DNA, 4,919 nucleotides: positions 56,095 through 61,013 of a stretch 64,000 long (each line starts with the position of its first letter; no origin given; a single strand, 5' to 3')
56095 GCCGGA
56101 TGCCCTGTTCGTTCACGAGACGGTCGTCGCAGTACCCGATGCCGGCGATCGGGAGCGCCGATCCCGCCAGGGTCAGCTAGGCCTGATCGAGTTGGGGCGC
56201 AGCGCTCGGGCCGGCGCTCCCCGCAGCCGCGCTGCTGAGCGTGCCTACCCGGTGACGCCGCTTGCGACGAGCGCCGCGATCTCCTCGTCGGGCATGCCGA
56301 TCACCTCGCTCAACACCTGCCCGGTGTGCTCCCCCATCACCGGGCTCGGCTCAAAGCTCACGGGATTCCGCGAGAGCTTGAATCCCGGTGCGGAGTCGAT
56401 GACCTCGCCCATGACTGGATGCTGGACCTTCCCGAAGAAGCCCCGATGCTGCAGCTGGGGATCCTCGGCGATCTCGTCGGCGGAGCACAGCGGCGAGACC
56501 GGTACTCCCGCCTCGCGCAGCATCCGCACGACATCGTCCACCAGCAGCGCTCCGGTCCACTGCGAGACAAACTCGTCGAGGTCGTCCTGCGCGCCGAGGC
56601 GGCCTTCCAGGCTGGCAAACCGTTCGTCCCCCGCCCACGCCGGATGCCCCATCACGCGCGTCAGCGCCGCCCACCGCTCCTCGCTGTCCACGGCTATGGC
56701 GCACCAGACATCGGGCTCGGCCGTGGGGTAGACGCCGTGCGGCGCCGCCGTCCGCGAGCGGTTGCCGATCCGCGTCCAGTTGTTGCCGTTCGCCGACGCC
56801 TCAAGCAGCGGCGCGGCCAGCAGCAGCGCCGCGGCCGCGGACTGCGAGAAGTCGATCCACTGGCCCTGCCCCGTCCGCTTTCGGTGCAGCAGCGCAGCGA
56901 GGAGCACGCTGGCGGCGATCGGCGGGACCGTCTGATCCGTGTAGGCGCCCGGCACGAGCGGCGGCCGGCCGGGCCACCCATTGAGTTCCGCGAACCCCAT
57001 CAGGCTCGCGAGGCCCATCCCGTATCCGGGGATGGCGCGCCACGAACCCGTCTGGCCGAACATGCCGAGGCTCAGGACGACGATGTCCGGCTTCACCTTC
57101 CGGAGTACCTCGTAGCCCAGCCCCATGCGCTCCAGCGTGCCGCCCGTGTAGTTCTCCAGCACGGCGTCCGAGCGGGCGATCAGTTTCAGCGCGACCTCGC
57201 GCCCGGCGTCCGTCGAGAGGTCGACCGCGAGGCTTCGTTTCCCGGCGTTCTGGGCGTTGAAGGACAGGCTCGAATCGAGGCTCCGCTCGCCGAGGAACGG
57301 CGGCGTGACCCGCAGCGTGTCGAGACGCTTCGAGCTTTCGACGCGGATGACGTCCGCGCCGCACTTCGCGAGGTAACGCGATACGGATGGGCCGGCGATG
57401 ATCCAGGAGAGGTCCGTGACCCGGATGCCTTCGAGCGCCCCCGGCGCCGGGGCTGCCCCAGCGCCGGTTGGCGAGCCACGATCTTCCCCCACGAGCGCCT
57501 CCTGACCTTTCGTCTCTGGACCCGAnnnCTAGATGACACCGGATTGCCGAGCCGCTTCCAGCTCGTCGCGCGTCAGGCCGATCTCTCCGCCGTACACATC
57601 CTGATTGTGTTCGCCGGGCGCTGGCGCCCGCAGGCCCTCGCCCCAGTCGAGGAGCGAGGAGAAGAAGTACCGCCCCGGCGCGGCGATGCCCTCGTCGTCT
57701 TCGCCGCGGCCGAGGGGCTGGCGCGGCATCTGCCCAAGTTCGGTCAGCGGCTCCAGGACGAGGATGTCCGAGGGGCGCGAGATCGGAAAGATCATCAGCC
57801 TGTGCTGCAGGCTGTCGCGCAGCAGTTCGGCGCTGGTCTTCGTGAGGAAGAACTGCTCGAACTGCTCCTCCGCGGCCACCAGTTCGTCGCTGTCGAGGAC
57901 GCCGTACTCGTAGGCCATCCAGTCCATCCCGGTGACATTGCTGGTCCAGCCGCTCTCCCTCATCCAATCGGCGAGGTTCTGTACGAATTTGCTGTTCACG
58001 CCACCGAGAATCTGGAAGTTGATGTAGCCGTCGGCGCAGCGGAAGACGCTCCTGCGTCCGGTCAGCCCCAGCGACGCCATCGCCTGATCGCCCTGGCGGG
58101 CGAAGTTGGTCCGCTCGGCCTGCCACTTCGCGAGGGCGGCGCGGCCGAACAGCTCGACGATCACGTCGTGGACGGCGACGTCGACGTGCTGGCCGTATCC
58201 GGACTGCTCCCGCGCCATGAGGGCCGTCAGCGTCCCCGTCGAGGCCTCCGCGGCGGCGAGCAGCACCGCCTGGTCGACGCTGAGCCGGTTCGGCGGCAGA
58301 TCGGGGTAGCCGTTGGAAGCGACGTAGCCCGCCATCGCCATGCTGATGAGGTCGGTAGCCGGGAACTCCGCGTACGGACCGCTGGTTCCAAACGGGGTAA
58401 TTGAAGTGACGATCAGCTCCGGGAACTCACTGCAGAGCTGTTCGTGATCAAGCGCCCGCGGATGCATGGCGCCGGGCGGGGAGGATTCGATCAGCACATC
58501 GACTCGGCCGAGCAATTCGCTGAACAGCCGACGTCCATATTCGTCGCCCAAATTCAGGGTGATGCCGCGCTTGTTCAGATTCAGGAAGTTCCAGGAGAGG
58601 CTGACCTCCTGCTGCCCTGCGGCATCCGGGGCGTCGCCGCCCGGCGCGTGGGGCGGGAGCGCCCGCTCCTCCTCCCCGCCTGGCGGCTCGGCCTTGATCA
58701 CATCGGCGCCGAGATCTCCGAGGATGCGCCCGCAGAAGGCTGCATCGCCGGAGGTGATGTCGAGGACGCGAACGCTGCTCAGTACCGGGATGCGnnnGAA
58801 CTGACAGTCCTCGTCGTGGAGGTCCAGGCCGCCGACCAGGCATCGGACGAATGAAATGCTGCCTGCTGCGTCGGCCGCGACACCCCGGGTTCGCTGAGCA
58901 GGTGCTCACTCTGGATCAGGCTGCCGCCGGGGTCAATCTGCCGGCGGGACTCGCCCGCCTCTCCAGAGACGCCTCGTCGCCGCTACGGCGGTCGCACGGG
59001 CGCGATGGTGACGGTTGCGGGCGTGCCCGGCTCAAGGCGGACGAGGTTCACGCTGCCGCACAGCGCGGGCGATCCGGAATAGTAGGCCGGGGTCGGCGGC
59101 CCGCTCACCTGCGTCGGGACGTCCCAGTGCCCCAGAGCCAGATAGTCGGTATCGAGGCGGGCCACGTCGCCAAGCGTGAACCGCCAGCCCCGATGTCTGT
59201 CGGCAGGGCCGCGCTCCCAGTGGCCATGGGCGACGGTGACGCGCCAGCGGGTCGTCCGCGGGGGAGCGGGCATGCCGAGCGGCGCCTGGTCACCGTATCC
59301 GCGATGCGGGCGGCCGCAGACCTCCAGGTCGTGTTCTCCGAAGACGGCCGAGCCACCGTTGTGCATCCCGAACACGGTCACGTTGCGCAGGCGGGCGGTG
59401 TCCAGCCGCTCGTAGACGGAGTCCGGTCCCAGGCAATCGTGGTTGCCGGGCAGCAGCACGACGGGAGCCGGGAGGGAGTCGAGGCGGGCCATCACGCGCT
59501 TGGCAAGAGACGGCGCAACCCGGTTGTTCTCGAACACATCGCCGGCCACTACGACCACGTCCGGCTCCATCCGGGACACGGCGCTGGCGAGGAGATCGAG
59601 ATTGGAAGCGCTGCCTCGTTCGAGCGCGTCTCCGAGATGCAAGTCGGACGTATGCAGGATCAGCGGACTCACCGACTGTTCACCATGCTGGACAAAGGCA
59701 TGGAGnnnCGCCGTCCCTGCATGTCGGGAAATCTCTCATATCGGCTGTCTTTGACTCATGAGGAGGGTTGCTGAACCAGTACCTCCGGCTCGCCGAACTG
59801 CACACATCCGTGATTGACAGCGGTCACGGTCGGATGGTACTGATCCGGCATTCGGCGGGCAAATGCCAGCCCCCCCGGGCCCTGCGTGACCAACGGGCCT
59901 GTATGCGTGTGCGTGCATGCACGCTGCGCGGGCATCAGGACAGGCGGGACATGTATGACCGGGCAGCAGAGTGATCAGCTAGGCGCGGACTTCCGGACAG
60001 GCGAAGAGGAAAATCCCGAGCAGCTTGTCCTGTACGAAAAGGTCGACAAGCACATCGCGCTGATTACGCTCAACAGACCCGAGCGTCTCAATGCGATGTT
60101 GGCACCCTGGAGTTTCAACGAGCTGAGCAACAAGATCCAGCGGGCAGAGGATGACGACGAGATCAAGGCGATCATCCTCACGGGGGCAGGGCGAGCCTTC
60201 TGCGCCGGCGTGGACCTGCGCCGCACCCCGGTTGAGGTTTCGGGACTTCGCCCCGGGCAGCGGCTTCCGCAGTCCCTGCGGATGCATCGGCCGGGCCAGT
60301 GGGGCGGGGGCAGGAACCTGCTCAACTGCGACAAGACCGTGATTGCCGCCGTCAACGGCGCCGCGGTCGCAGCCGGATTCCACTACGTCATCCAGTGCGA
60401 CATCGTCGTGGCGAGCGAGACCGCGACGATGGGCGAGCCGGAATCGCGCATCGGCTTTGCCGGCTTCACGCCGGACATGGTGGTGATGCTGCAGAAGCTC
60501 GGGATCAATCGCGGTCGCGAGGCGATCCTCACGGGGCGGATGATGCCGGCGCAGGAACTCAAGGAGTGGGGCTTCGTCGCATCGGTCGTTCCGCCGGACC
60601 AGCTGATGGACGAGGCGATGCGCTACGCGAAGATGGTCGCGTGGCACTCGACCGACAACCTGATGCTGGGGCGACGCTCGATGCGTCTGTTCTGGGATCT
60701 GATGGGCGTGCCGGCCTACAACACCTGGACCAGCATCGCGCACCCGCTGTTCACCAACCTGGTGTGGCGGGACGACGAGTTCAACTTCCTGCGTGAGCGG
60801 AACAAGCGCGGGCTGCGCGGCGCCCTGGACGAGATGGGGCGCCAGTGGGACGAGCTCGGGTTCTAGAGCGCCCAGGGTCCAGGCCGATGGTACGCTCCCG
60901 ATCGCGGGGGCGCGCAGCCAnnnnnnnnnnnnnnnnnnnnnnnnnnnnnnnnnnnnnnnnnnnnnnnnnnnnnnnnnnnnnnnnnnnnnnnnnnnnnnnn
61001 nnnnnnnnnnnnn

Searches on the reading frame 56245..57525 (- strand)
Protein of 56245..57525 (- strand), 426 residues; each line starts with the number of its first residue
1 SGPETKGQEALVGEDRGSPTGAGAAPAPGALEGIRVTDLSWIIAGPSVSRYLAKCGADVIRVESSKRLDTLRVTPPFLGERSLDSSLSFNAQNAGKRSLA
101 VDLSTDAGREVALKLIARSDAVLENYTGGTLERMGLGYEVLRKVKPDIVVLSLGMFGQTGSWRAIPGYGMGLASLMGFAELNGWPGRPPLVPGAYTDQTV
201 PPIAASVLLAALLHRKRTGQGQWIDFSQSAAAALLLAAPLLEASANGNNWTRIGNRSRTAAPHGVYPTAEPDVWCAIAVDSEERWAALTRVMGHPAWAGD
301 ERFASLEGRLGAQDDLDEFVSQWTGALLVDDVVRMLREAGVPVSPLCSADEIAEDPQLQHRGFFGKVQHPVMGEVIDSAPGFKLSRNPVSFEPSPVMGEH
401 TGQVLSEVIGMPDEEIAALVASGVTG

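Call 25: search_protein_families(library=pfam, proteins=[window:56245-57525:-], max_evalue=0.00001)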
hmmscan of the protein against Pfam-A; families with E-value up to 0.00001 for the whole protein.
window:56245-57525:- (426 aa): 1 family
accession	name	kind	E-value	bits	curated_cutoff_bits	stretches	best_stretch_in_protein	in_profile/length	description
PF02515.22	CoA_transf_3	-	2.9e-97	326.5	23.3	1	31-401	1-366/366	CoA-transferase family III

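Call 72: search_protein_families(library=ncbifam, proteins=[window:56245-57525:-], max_evalue=1e-10)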
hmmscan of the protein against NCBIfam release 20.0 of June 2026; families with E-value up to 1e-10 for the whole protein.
window:56245-57525:- (426 aa): 7 families
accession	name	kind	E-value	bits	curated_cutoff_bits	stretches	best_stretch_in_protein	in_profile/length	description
NF052585.1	SucGlutTfsCaiB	equivalog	3.5e-61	207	750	1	30-408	7-388/394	succinate--glutarate CoA-transferase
NF003809.0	PRK05398.1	subfamily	2e-58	197.9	442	2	30-229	4-201/416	formyl-CoA transferase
TIGR03253.1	oxalate_frc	equivalog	1.2e-56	192.2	504.2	1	30-424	3-415/416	formyl-CoA transferase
NF041294.1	Scnl_mescCoAtase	equivalog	7e-52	176.8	700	1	29-405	2-380/381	succinyl-CoA:mesaconate CoA-transferase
NF008511.0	PRK11430.1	equivalog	1.5e-42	146.1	522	1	27-364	6-338/381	CoA:oxalate CoA-transferase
NF002914.1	PRK03525.1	equivalog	3.1e-28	98.8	413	1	25-424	4-396/400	L-carnitine CoA-transferase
TIGR04253.1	mesacon_CoA_iso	equivalog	1.5e-20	73.6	725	1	29-424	1-399/403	2-methylfumaryl-CoA isomerase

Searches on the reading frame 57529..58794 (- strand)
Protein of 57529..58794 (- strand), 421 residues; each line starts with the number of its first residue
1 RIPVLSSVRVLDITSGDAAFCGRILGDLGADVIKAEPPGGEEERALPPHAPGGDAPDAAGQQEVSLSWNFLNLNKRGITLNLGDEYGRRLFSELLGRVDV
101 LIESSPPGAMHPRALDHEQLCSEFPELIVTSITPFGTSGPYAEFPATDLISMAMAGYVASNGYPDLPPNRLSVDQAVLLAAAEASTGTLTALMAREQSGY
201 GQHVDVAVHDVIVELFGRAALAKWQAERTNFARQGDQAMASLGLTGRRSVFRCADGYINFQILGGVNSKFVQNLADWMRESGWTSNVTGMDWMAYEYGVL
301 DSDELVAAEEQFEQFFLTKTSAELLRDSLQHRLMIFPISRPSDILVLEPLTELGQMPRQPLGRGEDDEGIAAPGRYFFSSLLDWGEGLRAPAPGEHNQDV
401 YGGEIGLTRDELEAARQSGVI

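Call 25: search_protein_families(library=pfam, proteins=[window:57529-58794:-], max_evalue=0.00001)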
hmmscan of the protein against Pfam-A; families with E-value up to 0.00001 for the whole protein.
window:57529-58794:- (421 aa): 1 family
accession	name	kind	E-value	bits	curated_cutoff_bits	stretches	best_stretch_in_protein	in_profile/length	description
PF02515.22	CoA_transf_3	-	5e-59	200.7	23.3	1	5-397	1-366/366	CoA-transferase family III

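Call 72: search_protein_families(library=ncbifam, proteins=[window:57529-58794:-], max_evalue=1e-10)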
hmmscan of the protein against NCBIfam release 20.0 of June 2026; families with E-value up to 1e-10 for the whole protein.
window:57529-58794:- (421 aa): 6 families
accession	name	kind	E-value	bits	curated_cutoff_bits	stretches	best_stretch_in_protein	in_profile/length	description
NF041294.1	Scnl_mescCoAtase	equivalog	3.5e-36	125.2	700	1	4-286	3-276/381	succinyl-CoA:mesaconate CoA-transferase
NF008511.0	PRK11430.1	equivalog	4.7e-33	114.8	522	1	10-235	15-230/381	CoA:oxalate CoA-transferase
NF052585.1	SucGlutTfsCaiB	equivalog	4.8e-31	107.7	750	1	5-220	8-221/394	succinate--glutarate CoA-transferase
NF003809.0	PRK05398.1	subfamily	6.1e-29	100.8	442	1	5-215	5-207/416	formyl-CoA transferase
TIGR03253.1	oxalate_frc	equivalog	3e-28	98.7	504.2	1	5-215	4-206/416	formyl-CoA transferase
NF002914.1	PRK03525.1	equivalog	5.7e-22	78.2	413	1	74-333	63-313/400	L-carnitine CoA-transferase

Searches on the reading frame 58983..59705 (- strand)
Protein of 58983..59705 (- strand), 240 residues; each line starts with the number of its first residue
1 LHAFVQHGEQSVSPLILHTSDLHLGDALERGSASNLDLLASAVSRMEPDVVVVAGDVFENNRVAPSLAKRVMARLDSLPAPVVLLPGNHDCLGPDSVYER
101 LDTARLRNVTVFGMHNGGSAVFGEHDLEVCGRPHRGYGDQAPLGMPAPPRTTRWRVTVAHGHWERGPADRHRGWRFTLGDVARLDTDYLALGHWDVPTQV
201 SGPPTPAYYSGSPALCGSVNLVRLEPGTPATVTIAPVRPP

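Call 26: search_protein_families(library=pfam, proteins=[window:58983-59705:-], max_evalue=0.00001)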
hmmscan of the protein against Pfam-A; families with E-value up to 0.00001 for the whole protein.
window:58983-59705:- (240 aa): 1 family
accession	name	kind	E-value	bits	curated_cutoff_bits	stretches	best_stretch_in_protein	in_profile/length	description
PF00149.33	Metallophos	-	2.6e-14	54.6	21.5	1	16-194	3-188/191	Calcineurin-like phosphoesterase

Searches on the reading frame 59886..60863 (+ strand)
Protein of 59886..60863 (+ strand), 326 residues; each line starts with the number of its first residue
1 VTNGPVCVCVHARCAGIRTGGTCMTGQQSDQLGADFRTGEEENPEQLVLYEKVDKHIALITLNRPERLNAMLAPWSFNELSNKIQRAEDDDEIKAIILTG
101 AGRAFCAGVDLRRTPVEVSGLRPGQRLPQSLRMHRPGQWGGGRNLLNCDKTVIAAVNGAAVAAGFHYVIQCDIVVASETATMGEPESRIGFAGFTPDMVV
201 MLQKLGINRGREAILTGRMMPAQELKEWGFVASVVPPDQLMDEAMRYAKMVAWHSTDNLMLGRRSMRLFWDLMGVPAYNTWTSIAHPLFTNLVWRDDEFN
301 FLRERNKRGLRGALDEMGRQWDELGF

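Call 26: search_protein_families(library=pfam, proteins=[window:59886-60863:+], max_evalue=0.00001)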
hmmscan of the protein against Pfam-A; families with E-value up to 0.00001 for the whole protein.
window:59886-60863:+ (326 aa): 2 families
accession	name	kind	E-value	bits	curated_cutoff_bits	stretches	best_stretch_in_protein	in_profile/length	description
PF00378.25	ECH_1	-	2.5e-41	142.1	27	1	55-256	4-195/251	Enoyl-CoA hydratase/isomerase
PF16113.10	ECH_2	-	1.5e-21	77.7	27.2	1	58-247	2-184/335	Enoyl-CoA hydratase/isomerase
